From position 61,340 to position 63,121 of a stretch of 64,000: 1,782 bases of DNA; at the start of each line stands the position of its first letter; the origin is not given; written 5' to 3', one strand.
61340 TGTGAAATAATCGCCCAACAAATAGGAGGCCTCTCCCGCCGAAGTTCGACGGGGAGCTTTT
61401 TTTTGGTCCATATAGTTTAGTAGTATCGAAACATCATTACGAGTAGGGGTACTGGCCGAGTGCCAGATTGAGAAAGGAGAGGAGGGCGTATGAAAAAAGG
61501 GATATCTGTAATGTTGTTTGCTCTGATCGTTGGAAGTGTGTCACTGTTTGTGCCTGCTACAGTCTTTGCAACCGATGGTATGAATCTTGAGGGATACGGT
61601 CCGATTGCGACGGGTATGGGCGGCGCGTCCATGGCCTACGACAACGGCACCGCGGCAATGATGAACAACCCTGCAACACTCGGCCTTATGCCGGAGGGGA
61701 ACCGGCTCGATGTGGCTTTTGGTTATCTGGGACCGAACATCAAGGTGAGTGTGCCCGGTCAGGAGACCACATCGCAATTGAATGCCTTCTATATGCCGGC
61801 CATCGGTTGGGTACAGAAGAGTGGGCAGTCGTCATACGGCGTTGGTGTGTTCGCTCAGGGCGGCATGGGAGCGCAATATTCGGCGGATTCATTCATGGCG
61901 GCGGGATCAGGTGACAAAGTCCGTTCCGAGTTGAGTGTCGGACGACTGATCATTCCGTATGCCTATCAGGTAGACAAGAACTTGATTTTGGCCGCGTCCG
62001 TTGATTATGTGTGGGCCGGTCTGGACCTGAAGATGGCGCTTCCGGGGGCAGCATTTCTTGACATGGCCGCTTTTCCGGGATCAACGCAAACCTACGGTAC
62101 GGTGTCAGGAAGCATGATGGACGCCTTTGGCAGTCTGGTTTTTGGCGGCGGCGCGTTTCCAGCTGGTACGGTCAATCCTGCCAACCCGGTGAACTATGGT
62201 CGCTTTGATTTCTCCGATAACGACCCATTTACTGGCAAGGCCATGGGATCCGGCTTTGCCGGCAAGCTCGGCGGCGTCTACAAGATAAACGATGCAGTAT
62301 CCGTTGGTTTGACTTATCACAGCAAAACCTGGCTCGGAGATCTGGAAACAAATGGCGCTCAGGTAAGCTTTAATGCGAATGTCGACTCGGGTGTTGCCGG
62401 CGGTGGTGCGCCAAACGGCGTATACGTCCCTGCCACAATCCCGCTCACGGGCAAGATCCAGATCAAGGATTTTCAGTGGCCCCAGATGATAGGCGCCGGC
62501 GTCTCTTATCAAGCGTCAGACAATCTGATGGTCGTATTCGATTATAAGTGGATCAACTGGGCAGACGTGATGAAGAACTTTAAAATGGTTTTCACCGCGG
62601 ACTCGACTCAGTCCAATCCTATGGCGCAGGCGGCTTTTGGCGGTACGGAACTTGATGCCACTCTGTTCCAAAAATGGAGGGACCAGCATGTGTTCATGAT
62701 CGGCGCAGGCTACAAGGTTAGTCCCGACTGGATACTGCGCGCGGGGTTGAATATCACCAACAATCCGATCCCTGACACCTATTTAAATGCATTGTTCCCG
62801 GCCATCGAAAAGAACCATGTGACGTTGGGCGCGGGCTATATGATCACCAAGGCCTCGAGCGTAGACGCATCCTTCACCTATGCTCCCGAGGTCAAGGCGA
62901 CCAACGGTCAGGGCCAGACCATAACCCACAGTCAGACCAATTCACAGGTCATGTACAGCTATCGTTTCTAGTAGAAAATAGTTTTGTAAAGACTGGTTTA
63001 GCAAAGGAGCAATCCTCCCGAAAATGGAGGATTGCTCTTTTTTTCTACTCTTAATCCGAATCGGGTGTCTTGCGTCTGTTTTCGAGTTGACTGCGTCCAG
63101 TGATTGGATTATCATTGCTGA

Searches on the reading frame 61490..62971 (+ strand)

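Call 39: search_protein_families(library=pfam, max_evalue=0.00001, proteins=[window:61490-62971:+])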
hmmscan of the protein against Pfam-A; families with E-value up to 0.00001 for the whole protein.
window:61490-62971:+ (493 aa): 2 families
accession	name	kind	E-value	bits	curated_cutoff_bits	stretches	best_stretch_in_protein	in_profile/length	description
PF03349.22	Toluene_X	-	4.3e-32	111.6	29.7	1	17-482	4-399/421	Outer membrane protein transport protein (OMPP1/FadL/TodX)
PF13505.12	OMP_b-brl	-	4.9e-06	27.3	28.7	0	234-356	26-154/175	Outer membrane protein beta-barrel domain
